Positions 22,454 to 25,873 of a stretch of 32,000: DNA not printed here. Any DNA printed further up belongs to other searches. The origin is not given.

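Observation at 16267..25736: Tandem, co-oriented triplet of about 1000-aa archaeal surface proteins combining an RCC1 propeller with an ephrin-receptor-like cysteine ladder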

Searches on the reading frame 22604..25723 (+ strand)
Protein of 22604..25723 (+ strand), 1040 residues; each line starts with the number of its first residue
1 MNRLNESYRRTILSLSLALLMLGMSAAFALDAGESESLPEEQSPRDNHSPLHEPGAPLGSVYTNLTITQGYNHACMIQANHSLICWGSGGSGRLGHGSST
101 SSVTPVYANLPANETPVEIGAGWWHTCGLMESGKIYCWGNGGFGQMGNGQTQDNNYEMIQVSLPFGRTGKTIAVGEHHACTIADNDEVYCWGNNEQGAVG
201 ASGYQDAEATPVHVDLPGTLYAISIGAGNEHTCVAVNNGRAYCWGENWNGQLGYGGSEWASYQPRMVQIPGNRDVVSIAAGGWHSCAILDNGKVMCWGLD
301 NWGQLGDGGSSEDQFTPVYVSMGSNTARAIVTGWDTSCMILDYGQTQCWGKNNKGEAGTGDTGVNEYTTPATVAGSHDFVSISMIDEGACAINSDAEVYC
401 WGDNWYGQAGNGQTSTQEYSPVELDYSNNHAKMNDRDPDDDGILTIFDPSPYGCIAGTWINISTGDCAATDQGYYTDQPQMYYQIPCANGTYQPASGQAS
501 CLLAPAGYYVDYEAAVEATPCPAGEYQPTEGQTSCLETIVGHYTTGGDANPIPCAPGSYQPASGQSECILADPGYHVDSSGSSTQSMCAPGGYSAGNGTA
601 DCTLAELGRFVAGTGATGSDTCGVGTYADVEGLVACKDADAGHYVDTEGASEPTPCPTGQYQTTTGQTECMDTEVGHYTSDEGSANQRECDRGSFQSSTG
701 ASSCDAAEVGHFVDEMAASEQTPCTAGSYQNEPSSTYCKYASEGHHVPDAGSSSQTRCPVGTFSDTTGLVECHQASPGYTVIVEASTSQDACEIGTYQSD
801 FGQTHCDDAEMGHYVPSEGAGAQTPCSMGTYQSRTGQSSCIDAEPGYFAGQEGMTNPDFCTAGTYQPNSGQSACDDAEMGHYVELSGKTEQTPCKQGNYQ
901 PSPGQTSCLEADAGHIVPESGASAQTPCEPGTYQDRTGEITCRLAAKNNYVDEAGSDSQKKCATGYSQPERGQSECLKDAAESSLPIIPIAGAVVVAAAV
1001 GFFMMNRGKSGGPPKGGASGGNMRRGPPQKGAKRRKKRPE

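Call 6: search_protein_families(library=pfam, proteins=[window:22604-25723:+], max_evalue=0.01)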
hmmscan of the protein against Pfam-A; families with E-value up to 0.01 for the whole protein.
window:22604-25723:+ (1040 aa): 5 families
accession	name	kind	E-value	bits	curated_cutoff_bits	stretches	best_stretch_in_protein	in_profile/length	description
PF25390.1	WD40_RLD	-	3.6e-94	316.5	150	2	50-320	77-345/363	RCC1-like domain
PF00415.24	RCC1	-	4.8e-46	155.6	21.7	6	238-288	1-50/50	Regulator of chromosome condensation (RCC1) repeat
PF13540.12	RCC1_2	-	6.4e-46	153.5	22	5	118-145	3-30/30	Regulator of chromosome condensation (RCC1) repeat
PF07699.19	Ephrin_rec_like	-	1.9e-39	133.6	23.1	6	507-543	1-36/48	Tyrosine-protein kinase ephrin type A/B receptor-like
PF25384.1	Alsin_RLD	-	2.4e-08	34.1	100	0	274-327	276-324/405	Alsin RCC1-like domain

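Call 7: search_protein_families(library=ncbifam, proteins=[window:22604-25723:+], max_evalue=0.01)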
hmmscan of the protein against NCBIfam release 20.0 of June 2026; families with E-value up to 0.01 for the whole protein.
window:22604-25723:+ (1040 aa): 0 families

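Call 10: find_homologous_proteins(query=window:22604-25723:+, max_evalue=1e-10)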
Query window:22604-25723:+ (1040 aa): 1947 proteins with E <= 1e-10 among 8000 candidates; the best 120 are listed.
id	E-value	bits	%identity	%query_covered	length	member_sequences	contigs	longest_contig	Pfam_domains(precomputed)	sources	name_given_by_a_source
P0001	0.0e+0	2313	94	100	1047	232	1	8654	PF00415.25,PF13540.13,PF07699.20,PF25390.2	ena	-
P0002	0.0e+0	2244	92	100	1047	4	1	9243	PF00415.25,PF13540.13,PF07699.20,PF25384.2,PF25390.2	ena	-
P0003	0.0e+0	1573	65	100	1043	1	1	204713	PF00415.25,PF13540.13,PF07699.20,PF25384.2,PF25390.2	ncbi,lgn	-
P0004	0.0e+0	1564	65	100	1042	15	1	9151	PF00415.25,PF13540.13,PF07699.20,PF25390.2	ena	-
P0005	0.0e+0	1564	65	100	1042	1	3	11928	PF00415.25,PF13540.13,PF07699.20,PF25390.2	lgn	-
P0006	0.0e+0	1184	35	88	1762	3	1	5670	PF00415.25,PF13540.13,PF07699.20,PF25390.2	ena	-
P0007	2.4e-298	1011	47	97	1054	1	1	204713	PF00415.25,PF13540.13,PF07699.20,PF25384.2,PF25390.2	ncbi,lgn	-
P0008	1.8e-283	962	45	97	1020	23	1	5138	PF00415.25,PF13540.13,PF07699.20,PF25384.2,PF25390.2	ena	-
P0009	2.8e-282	958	45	97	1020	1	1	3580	PF00415.25,PF13540.13,PF07699.20,PF25384.2,PF25390.2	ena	-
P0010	3.1e-281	954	45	97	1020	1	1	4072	PF00415.25,PF13540.13,PF07699.20,PF25384.2,PF25390.2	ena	-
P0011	8.1e-266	903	39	85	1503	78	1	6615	PF00415.25,PF13540.13,PF07699.20,PF25390.2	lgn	-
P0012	4.8e-261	888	36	94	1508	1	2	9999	PF00415.25,PF13540.13,PF07699.20,PF25390.2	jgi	jgi:alpha-tubulin suppressor-like RCC1 family protein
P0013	8.4e-257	873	35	90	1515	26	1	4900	PF00415.25,PF13540.13,PF07699.20,PF25390.2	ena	-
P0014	5.2e-240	818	38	83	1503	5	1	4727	PF00415.25,PF13540.13,PF07699.20,PF25390.2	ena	-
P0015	6.9e-240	817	39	73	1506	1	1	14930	PF00415.25,PF13540.13,PF07699.20,PF25390.2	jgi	jgi:alpha-tubulin suppressor-like RCC1 family protein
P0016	7.2e-233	794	39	77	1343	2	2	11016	PF00415.25,PF13540.13,PF07699.20,PF25384.2,PF25390.2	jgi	-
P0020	3.5e-213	729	35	84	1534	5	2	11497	PF00415.25,PF13540.13,PF07699.20,PF25390.2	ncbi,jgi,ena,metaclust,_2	metaclust:\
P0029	4.1e-193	663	36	97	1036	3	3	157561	PF00415.25,PF13540.13,PF07699.20,PF25390.2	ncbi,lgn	ncbi:MAG: hypothetical protein ACPG9Q_00580 [Candidatus Thalassarchaeaceae archaeon]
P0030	7.9e-192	658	37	100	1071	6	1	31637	PF00415.25,PF13540.13,PF07699.20,PF25384.2,PF25390.2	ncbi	-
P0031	1.1e-190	655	37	96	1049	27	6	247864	PF00415.25,PF13540.13,PF07699.20,PF25384.2,PF25390.2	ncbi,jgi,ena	-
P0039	2.1e-172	594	29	90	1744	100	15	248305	PF00415.25,PF13540.13,PF07699.20,PF25390.2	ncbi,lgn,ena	-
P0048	1.5e-151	525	33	97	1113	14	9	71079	PF00415.25,PF13540.13,PF07699.20,PF25390.2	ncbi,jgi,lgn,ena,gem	jgi:alpha-tubulin suppressor-like RCC1 family protein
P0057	1.5e-139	485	28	92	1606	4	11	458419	PF00415.25,PF13540.13,PF07699.20,PF25390.2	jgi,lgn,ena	-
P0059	4.7e-138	480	33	38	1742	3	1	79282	PF00415.25,PF20082.5,PF13540.13,PF07699.20,PF25384.2,PF25390.2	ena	-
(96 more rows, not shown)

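Call 13: find_encoding_contigs(protein=P0003, flank=10000, max_places=3)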
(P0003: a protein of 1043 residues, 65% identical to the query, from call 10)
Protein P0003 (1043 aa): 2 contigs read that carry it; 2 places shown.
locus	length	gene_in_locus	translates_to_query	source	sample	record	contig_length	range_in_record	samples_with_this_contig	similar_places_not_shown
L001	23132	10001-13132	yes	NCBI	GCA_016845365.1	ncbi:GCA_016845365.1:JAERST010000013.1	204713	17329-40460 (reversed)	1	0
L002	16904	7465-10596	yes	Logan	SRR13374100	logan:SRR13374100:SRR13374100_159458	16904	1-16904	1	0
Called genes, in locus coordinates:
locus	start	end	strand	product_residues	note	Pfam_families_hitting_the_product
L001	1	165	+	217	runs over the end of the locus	PF07155:ECF-ribofla_trS (weak), PF20221:DUF6580 (weak)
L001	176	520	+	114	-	PF01981:PTH2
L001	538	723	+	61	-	-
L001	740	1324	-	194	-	-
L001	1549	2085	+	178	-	PF05995:CDO_I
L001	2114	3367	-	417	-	PF00155:Aminotran_1_2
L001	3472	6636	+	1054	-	PF25390:WD40_RLD, PF13540:RCC1_2, PF00415:RCC1, PF13540:RCC1_2, PF25390:WD40_RLD, PF00415:RCC1, PF13540:RCC1_2, PF07699:Ephrin_rec_like (weak), +1 more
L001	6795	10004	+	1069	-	PF25390:WD40_RLD, PF00415:RCC1, PF13540:RCC1_2, PF25390:WD40_RLD, PF00415:RCC1, PF13540:RCC1_2, PF00415:RCC1, PF13540:RCC1_2, +3 more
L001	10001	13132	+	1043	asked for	PF25390:WD40_RLD, PF13540:RCC1_2 (weak), PF00415:RCC1 (weak), PF25390:WD40_RLD, PF00415:RCC1 (weak), PF13540:RCC1_2, PF00415:RCC1, PF13540:RCC1_2, +2 more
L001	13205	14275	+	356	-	PF01041:DegT_DnrJ_EryC1 (faint), PF01212:Beta_elim_lyase, PF00202:Aminotran_3 (faint)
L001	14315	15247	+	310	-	-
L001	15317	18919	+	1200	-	PF12705:PDDEXK_1 (weak)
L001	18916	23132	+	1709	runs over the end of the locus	PF00580:UvrD-helicase (weak), PF13245:AAA_19 (faint), PF00580:UvrD-helicase, PF13361:UvrD_C, PF13538:UvrD_C_2 (faint), PF12705:PDDEXK_1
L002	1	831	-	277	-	?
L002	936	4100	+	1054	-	PF25390:WD40_RLD, PF13540:RCC1_2, PF00415:RCC1, PF13540:RCC1_2, PF25390:WD40_RLD, PF00415:RCC1, PF13540:RCC1_2, PF07699:Ephrin_rec_like (weak), +1 more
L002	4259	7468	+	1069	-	PF25390:WD40_RLD, PF00415:RCC1, PF13540:RCC1_2, PF25390:WD40_RLD, PF00415:RCC1, PF13540:RCC1_2, PF00415:RCC1, PF13540:RCC1_2, +3 more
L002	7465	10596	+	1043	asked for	PF25390:WD40_RLD, PF13540:RCC1_2 (weak), PF00415:RCC1 (weak), PF25390:WD40_RLD, PF00415:RCC1 (weak), PF13540:RCC1_2, PF00415:RCC1, PF13540:RCC1_2, +2 more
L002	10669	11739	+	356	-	PF01041:DegT_DnrJ_EryC1 (faint), PF01212:Beta_elim_lyase, PF00202:Aminotran_3 (faint)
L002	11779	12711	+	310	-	-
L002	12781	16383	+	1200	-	PF12705:PDDEXK_1 (weak)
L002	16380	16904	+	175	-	?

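Call 14: find_encoding_contigs(protein=P0029, flank=10000, max_places=2)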
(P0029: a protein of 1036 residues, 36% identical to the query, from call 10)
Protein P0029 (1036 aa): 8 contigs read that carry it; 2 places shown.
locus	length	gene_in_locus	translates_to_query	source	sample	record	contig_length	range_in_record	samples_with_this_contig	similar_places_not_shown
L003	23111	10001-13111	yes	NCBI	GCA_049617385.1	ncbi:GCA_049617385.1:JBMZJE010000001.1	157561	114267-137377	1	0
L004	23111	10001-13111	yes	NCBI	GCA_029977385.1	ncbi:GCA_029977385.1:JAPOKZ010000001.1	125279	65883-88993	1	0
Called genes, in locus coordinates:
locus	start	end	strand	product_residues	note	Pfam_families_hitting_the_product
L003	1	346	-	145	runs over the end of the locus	PF03479:PCC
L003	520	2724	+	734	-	PF17207:MCM_OB, PF00493:MCM, PF01078:Mg_chelatase (faint), PF17855:MCM_lid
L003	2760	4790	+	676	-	PF02934:GatB_N, PF02938:GAD (weak), PF02637:GatB_Yqey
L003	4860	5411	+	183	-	PF14478:DUF4430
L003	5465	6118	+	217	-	PF20221:DUF6580 (weak)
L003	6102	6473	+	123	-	PF01981:PTH2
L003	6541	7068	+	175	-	PF05995:CDO_I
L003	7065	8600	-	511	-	-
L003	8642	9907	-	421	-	PF00155:Aminotran_1_2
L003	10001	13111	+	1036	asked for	PF25390:WD40_RLD, PF00415:RCC1, PF13540:RCC1_2 (weak), PF00415:RCC1 (weak), PF25390:WD40_RLD, PF00415:RCC1, PF13540:RCC1_2 (weak), PF07699:Ephrin_rec_like (weak)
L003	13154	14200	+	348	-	PF01212:Beta_elim_lyase, PF00202:Aminotran_3 (faint)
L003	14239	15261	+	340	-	-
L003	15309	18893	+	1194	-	PF12705:PDDEXK_1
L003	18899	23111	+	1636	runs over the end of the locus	PF00580:UvrD-helicase (weak), PF13245:AAA_19 (faint), PF00580:UvrD-helicase, PF13361:UvrD_C, PF13538:UvrD_C_2 (faint), PF12705:PDDEXK_1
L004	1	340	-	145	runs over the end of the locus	PF03479:PCC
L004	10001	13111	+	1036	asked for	PF25390:WD40_RLD, PF00415:RCC1, PF13540:RCC1_2 (weak), PF00415:RCC1 (weak), PF25390:WD40_RLD, PF00415:RCC1, PF13540:RCC1_2 (weak), PF07699:Ephrin_rec_like (weak)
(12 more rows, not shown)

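Call 15: find_encoding_contigs(protein=P0031, flank=10000, max_places=2)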
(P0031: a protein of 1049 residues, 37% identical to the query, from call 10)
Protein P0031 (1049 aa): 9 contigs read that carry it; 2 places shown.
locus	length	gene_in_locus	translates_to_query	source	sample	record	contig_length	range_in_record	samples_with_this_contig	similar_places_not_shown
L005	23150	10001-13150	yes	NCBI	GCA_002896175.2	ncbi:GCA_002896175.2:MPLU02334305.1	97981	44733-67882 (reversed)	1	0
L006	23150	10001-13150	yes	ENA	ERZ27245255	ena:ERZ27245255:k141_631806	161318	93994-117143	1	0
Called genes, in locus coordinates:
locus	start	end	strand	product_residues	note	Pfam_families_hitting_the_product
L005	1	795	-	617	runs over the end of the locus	PF05728:UPF0227 (weak), PF12146:Hydrolase_4 (faint)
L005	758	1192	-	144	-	PF03479:PCC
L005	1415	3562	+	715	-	PF17207:MCM_OB, PF00493:MCM, PF01078:Mg_chelatase (faint), PF17855:MCM_lid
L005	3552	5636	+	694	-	PF02934:GatB_N, PF02637:GatB_Yqey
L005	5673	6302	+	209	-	-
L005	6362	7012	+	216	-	PF20221:DUF6580 (weak)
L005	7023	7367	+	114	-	PF01981:PTH2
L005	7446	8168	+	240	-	PF01206:TusA, PF02657:SufE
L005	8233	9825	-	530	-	-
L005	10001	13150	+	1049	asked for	PF25390:WD40_RLD, PF25384:Alsin_RLD (faint), PF00415:RCC1 (weak), PF13540:RCC1_2, PF25390:WD40_RLD, PF00415:RCC1, PF13540:RCC1_2, PF07699:Ephrin_rec_like (faint)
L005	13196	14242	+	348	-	PF01212:Beta_elim_lyase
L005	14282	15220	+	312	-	-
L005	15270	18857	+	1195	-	PF12705:PDDEXK_1 (weak)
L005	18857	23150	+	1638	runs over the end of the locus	PF13245:AAA_19 (faint), PF00580:UvrD-helicase, PF13361:UvrD_C, PF13538:UvrD_C_2 (faint), PF12705:PDDEXK_1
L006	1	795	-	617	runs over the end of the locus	PF05728:UPF0227 (weak), PF12146:Hydrolase_4 (faint)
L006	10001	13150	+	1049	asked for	PF25390:WD40_RLD, PF25384:Alsin_RLD (faint), PF00415:RCC1 (weak), PF13540:RCC1_2, PF25390:WD40_RLD, PF00415:RCC1, PF13540:RCC1_2, PF07699:Ephrin_rec_like (faint)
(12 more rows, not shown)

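Call 16: find_encoding_contigs(protein=P0039, flank=10000, max_places=2)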
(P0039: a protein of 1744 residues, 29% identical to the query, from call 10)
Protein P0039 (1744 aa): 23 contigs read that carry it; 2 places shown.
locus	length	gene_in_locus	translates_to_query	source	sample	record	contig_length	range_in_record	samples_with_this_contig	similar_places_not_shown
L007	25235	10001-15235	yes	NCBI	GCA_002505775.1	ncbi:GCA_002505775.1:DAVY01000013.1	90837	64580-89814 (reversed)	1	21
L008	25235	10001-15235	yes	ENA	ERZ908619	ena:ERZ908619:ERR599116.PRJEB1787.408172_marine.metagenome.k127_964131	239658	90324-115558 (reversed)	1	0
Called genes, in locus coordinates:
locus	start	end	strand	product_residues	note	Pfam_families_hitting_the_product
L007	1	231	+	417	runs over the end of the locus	?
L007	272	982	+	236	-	PF01578:Cytochrom_C_asm (weak)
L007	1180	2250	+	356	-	PF04981:NMD3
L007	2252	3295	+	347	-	PF01380:SIS (weak), PF10432:bact-PGI_C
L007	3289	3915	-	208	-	PF01551:Peptidase_M23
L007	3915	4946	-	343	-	PF02646:RmuC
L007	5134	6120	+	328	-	PF01118:Semialdhyde_dh, PF02774:Semialdhyde_dhC (weak)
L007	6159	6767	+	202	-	PF01170:UPF0020 (faint), PF03602:Cons_hypoth95, PF05175:MTS, PF06325:PrmA (weak), PF13847:Methyltransf_31 (weak)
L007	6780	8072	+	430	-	PF23477:zf_Tbcl_2, PF00076:RRM_1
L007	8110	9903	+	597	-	-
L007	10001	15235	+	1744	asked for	PF25390:WD40_RLD, PF00415:RCC1, PF13540:RCC1_2, PF07699:Ephrin_rec_like (faint)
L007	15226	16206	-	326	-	PF08545:ACP_syn_III, PF08541:ACP_syn_III_C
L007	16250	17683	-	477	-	PF00171:Aldedh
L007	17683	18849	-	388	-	PF06089:Asparaginase_II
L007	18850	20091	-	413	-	PF00296:Bac_luciferase (faint)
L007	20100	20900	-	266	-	PF00106:adh_short, PF13561:adh_short_C2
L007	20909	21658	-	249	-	PF00551:Formyl_trans_N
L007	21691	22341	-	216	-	PF01613:Flavin_Reduct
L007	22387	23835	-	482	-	PF01336:tRNA_anti-codon, PF00152:tRNA-synt_2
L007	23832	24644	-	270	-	PF08704:GCD14, PF01135:PCMT (weak)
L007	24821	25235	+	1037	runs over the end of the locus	PF15418:DUF4625 (faint)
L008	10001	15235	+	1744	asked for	PF25390:WD40_RLD, PF00415:RCC1, PF13540:RCC1_2, PF07699:Ephrin_rec_like (faint)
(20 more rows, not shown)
